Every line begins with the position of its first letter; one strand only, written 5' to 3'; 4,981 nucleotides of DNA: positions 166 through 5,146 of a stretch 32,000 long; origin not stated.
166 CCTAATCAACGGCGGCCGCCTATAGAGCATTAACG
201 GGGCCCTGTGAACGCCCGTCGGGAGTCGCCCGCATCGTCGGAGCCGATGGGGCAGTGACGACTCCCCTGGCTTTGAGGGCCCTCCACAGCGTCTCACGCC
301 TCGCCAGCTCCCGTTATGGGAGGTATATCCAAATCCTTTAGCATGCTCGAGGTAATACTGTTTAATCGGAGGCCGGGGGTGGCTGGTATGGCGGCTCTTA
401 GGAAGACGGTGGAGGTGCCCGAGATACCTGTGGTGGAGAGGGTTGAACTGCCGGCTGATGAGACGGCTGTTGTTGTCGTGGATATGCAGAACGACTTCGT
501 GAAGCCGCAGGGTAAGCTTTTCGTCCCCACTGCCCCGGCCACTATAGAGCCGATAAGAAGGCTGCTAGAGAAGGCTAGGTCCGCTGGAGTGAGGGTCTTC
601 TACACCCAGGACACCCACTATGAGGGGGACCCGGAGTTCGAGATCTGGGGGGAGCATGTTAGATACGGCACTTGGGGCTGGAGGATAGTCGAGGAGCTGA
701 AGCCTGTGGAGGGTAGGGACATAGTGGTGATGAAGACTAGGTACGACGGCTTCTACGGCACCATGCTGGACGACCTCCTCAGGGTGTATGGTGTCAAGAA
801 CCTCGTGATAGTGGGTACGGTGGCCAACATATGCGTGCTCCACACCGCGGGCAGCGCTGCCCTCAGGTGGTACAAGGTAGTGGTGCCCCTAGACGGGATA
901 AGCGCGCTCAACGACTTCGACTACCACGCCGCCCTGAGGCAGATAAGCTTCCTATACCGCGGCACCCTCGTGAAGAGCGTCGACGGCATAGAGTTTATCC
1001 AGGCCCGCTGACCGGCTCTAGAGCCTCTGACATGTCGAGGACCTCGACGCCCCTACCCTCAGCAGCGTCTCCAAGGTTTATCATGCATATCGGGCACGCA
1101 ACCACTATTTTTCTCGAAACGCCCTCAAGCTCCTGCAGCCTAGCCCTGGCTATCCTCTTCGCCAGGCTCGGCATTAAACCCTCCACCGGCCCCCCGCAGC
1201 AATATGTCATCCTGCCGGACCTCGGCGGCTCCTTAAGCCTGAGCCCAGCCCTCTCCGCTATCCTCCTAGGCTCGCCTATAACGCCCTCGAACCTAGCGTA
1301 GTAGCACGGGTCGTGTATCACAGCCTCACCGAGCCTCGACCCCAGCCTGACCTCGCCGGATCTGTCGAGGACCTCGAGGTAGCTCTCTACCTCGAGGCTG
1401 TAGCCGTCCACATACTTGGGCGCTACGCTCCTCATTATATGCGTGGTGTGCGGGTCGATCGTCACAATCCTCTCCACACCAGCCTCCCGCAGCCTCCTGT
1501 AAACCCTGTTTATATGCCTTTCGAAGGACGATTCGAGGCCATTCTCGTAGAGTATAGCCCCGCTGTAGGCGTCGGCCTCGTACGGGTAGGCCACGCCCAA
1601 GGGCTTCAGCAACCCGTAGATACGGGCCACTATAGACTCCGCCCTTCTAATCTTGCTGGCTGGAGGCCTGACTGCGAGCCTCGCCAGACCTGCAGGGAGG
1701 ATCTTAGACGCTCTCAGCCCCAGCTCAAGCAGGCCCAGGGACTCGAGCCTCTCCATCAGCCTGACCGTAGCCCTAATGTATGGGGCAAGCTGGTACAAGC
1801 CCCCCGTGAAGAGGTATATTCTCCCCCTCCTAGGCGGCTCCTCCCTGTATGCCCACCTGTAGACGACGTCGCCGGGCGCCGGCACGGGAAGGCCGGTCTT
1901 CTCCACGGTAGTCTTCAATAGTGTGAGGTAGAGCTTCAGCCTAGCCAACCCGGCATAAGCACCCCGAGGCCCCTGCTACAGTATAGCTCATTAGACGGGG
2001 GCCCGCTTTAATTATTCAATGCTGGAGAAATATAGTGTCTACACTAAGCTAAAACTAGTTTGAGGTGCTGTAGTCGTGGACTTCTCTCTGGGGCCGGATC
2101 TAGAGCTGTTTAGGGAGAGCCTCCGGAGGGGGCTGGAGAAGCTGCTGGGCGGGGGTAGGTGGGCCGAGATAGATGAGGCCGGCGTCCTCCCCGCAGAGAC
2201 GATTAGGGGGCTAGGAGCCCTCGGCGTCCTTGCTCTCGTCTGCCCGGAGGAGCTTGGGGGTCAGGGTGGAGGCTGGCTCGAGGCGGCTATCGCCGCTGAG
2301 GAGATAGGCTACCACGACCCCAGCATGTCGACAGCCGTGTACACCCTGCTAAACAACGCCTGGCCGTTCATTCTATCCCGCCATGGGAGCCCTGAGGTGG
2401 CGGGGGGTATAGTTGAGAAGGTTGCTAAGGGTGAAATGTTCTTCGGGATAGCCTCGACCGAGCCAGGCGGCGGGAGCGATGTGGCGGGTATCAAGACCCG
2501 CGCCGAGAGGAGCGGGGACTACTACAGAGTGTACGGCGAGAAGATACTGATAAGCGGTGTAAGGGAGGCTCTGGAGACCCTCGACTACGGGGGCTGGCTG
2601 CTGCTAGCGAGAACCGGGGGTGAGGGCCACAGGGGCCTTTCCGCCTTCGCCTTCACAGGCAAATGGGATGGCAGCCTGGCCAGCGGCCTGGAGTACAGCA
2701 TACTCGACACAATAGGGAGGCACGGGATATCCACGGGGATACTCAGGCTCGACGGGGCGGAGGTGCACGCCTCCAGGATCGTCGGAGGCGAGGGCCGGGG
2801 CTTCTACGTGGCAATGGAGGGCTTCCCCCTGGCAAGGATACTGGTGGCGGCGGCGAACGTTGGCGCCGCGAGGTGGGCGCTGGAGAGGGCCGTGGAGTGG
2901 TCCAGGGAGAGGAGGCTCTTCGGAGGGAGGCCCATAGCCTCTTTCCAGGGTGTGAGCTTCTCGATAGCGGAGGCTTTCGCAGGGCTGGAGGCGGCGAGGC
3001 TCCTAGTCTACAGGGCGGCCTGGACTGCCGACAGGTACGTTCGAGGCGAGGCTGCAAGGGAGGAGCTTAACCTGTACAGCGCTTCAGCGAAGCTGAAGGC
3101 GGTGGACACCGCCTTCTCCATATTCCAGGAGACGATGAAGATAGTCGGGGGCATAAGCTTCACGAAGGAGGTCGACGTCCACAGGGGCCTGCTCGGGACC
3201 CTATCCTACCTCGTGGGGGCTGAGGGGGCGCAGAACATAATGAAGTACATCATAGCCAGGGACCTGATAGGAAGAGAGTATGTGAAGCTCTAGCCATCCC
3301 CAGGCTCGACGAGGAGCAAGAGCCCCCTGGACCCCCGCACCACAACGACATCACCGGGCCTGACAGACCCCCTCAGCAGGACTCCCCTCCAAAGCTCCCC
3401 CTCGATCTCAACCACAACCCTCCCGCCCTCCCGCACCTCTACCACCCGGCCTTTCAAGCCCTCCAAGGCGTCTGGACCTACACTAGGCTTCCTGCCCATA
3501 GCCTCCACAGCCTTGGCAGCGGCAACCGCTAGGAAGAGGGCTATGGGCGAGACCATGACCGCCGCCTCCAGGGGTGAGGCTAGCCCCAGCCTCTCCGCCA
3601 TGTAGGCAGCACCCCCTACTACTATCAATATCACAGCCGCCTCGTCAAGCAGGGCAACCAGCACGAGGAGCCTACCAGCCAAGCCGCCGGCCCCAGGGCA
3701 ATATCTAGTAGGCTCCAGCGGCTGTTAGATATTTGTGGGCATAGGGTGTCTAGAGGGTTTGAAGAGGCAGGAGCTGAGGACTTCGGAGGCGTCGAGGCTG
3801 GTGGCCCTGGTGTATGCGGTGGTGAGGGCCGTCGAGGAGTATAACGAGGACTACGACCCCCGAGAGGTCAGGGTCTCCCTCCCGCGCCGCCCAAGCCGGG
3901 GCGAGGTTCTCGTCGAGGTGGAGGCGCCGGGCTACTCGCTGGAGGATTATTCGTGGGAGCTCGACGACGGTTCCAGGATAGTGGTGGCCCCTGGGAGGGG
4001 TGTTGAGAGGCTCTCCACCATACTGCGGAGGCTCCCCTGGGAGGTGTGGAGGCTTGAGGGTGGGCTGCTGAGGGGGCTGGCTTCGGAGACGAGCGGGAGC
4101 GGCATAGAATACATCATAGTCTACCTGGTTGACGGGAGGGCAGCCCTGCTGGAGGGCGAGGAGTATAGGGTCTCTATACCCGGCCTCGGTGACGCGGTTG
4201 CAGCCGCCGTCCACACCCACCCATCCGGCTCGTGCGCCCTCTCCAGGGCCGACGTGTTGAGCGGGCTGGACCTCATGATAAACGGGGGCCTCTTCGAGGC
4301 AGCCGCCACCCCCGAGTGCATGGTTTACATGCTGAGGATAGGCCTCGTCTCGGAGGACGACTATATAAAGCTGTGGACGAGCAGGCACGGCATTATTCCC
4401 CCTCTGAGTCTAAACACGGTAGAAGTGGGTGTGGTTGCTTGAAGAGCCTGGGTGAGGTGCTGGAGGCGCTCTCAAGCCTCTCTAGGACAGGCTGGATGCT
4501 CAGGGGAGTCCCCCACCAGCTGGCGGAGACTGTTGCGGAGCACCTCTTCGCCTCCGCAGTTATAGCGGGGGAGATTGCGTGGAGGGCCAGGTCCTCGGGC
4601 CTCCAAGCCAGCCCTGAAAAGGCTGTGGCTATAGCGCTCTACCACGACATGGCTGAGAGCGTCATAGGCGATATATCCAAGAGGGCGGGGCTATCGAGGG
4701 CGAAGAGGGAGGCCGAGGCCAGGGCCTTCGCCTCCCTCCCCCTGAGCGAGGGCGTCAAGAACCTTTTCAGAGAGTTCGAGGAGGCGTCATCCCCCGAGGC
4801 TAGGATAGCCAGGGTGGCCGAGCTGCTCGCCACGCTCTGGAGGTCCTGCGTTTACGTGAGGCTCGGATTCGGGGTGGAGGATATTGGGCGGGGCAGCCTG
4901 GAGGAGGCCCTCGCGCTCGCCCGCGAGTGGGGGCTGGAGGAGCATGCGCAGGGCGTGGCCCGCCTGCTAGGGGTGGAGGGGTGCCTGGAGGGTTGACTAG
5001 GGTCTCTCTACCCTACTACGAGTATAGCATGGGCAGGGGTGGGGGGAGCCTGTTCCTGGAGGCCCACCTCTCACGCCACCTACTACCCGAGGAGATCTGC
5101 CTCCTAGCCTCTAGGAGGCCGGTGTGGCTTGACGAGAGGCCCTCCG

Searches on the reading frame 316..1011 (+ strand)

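Call 37: search_protein_families(library=pfam, proteins=[window:316-1011:+], max_evalue=0.001)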
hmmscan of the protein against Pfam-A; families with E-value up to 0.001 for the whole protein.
window:316-1011:+ (231 aa): 1 family
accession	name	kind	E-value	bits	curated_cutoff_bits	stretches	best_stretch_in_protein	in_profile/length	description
PF00857.26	Isochorismatase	-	2.7e-42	145.3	27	1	50-211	1-164/175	Isochorismatase domain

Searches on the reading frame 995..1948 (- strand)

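Call 36: search_protein_families(library=pfam, proteins=[window:995-1948:-], max_evalue=0.001)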
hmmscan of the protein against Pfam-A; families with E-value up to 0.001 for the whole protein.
window:995-1948:- (317 aa): 1 family
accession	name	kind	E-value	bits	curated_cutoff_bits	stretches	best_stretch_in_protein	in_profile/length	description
PF02754.22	CCG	-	3.5e-10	40.3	20.6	1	210-292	2-84/85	Cysteine-rich domain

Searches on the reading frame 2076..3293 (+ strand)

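Call 36: search_protein_families(library=pfam, proteins=[window:2076-3293:+], max_evalue=0.001)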
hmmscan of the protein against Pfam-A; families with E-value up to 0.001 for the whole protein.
window:2076-3293:+ (405 aa): 4 families
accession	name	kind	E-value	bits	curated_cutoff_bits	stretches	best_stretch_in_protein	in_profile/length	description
PF00441.29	Acyl-CoA_dh_1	-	8.5e-31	107.6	22.4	1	240-397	1-149/150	Acyl-CoA dehydrogenase, C-terminal domain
PF02771.21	Acyl-CoA_dh_N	-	4.8e-17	62.8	22.9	1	8-120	3-113/113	Acyl-CoA dehydrogenase, N-terminal domain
PF08028.16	Acyl-CoA_dh_2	-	4.3e-15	56.6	22.7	1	256-370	2-118/134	Acyl-CoA dehydrogenase, C-terminal domain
PF02770.24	Acyl-CoA_dh_M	-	4e-10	40.2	33.3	1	125-226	2-95/97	Acyl-CoA dehydrogenase, middle domain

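Call 43: search_protein_families(library=ncbifam, proteins=[window:2076-3293:+], max_evalue=1e-20)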
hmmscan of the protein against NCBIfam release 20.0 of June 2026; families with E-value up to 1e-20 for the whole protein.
window:2076-3293:+ (405 aa): 10 families
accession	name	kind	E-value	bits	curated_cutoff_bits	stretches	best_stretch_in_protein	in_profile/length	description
NF045552.1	GlutCoADH_Des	equivalog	4.1e-52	177.7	470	1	1-399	1-381/387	glutaryl-CoA dehydrogenase Acd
TIGR03207.1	cyc_hxne_CoA_dh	equivalog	5e-51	173.6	575.35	1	12-396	8-370/372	cyclohexanecarboxyl-CoA dehydrogenase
NF042972.1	AcrlCoAredClosAcrC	equivalog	2.4e-48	164.7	640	1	1-398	1-377/378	acryloyl-CoA reductase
NF008997.0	PRK12341.1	equivalog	2.2e-45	155.4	537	1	1-398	1-377/382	acyl-CoA dehydrogenase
NF043006.1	CyhCrbnylCoADH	equivalog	1.5e-44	152.6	650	1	30-398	28-376/380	cyclohexane-1-carbonyl-CoA dehydrogenase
NF042439.1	SulpropCoADesulf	equivalog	9.7e-39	133.2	600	1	28-400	15-373/379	3-sulfinopropanoyl-CoA desulfinase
NF002885.1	PRK03354.1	equivalog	4.4e-33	114.8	540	1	1-370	1-347/378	crotonobetainyl-CoA dehydrogenase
NF053553.1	prodigi_MBC_PigA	equivalog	3e-32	112.2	500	1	1-397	1-379/381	prodigiosin MBC biosynthesis dehydrogenase PigA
NF045652.1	ProlPCPDhRedW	equivalog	2.7e-28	98.9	650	1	47-363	41-341/376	L-prolyl-[peptidyl-carrier protein] dehydrogenase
NF058590.1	AcCoDHFadEBacil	equivalog_domain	2.3e-23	82.6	600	1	41-370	57-384/586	acyl-CoA dehydrogenase FadE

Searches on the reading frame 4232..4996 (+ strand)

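Call 36: search_protein_families(library=pfam, proteins=[window:4232-4996:+], max_evalue=0.001)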
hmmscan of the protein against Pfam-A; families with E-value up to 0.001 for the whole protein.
window:4232-4996:+ (254 aa): 3 families
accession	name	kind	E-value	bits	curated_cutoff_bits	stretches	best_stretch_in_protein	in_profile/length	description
PF13023.12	HD_3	-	2.4e-14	54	22.5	1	79-202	3-128/165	HD domain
PF01966.28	HD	-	1.9e-08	35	22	1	101-200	1-114/116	HD domain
PF12917.13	YfbR-like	-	4.4e-08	33.4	25.9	1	96-150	21-76/182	5'-deoxynucleotidase YfbR-like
